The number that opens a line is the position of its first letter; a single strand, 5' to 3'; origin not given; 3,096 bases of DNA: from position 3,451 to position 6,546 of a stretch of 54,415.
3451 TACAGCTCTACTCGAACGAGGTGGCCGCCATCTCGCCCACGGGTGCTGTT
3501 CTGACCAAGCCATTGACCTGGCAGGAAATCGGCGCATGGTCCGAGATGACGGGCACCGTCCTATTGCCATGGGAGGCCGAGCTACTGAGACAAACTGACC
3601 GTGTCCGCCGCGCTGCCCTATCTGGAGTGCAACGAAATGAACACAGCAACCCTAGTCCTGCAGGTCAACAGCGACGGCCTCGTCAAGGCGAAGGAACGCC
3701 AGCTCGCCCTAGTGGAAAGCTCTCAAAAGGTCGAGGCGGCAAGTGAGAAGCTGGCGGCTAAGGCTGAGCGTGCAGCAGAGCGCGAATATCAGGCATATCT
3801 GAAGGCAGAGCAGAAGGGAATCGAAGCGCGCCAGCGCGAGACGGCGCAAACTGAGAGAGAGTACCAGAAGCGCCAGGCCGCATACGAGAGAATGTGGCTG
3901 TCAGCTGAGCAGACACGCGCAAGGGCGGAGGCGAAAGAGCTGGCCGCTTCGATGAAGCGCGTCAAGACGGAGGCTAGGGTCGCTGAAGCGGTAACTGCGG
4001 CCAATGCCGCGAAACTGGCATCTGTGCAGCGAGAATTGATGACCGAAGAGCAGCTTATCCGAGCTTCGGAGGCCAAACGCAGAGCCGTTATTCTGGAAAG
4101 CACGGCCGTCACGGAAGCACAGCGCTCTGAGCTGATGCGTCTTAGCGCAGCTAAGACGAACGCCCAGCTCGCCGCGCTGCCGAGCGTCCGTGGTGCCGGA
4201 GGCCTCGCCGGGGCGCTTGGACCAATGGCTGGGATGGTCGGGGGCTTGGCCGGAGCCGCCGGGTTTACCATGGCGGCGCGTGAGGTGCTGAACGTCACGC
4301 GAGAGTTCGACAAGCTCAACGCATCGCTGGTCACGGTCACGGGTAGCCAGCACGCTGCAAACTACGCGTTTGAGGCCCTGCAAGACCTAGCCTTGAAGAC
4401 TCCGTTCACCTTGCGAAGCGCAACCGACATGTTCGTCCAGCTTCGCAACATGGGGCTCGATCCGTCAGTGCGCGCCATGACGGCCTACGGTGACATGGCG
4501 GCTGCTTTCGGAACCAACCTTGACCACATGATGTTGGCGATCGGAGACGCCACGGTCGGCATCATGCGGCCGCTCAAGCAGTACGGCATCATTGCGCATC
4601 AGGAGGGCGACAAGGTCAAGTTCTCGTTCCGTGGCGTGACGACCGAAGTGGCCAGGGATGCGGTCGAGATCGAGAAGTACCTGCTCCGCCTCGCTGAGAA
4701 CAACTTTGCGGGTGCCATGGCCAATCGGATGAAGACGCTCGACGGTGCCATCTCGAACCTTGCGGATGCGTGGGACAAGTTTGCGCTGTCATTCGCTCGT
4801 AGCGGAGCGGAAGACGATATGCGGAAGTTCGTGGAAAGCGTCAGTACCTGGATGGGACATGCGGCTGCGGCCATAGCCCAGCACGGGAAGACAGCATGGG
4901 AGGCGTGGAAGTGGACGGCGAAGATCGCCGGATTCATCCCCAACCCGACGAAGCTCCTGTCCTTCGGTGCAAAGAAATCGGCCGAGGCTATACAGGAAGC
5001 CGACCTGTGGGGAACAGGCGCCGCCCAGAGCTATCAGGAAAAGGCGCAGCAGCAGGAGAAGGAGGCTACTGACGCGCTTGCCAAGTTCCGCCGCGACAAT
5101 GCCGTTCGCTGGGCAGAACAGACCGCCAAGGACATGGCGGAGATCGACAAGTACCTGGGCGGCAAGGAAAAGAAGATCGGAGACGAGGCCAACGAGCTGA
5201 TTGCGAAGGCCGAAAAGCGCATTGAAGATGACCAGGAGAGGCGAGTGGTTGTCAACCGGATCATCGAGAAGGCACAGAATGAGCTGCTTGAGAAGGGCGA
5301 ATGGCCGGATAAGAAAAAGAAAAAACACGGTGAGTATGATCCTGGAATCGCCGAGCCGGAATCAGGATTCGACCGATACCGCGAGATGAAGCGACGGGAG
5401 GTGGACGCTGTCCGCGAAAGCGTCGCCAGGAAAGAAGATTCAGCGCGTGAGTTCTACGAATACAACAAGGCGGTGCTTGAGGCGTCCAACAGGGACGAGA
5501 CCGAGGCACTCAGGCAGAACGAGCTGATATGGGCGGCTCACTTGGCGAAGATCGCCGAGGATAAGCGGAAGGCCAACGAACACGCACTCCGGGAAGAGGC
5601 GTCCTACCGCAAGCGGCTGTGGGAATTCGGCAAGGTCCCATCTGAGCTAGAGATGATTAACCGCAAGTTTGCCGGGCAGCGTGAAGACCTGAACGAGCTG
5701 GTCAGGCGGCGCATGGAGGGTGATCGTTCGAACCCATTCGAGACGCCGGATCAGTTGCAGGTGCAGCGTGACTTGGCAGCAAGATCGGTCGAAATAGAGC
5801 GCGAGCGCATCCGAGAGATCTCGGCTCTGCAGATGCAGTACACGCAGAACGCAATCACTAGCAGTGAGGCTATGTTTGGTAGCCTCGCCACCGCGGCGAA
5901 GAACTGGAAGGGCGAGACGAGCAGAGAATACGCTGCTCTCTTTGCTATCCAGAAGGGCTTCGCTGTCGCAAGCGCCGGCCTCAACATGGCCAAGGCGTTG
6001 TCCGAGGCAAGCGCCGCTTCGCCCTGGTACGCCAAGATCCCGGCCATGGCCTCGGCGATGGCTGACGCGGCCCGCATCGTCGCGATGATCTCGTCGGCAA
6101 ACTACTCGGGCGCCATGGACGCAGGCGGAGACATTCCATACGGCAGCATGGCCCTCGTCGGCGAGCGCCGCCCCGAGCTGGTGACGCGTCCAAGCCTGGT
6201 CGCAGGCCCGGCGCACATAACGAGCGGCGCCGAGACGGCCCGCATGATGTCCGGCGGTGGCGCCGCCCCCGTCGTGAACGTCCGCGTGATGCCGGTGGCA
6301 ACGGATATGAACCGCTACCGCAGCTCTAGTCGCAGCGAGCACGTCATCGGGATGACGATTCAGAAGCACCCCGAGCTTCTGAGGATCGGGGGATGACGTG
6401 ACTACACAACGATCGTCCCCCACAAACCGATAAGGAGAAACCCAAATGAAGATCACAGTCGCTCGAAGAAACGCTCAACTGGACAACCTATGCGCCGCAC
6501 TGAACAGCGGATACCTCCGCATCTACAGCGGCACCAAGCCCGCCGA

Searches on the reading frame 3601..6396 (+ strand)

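Call 25: search_protein_families(library=phrogs, proteins=[window:3601-6396:+], max_evalue=0.00001)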
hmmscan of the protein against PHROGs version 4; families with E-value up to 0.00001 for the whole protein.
window:3601-6396:+ (931 aa): 11 families
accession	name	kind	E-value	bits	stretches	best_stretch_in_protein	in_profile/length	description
phrog_1538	-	tail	2.3e-49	169.9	1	210-913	41-785/811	tail length tape measure protein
phrog_1716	-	tail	2e-37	130.2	1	201-749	58-573/943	tail length tape measure protein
phrog_26804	-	unknown function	1.9e-22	79.9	1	228-395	142-310/1066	-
phrog_1506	-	tail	3.1e-20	72.9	1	398-840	752-1178/1269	tail length tape measure protein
phrog_973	-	tail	1.6e-19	70.4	1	77-424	10-349/1465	tail length tape measure protein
phrog_5062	-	tail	6.9e-17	62.6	1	124-394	62-327/753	tail length tape measure protein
phrog_24709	-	tail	9.5e-16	58.3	1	81-469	13-276/1069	tail length tape measure protein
phrog_9483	-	tail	1.7e-13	51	1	369-883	257-635/657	tail length tape measure protein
phrog_3336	-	tail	1.4e-09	38.2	1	740-923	861-1040/1051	tail length tape measure protein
phrog_19210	-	unknown function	1.5e-08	35.1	1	748-842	76-173/399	-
phrog_16017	-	unknown function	3.8e-07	29.3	1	37-306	68-329/1234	-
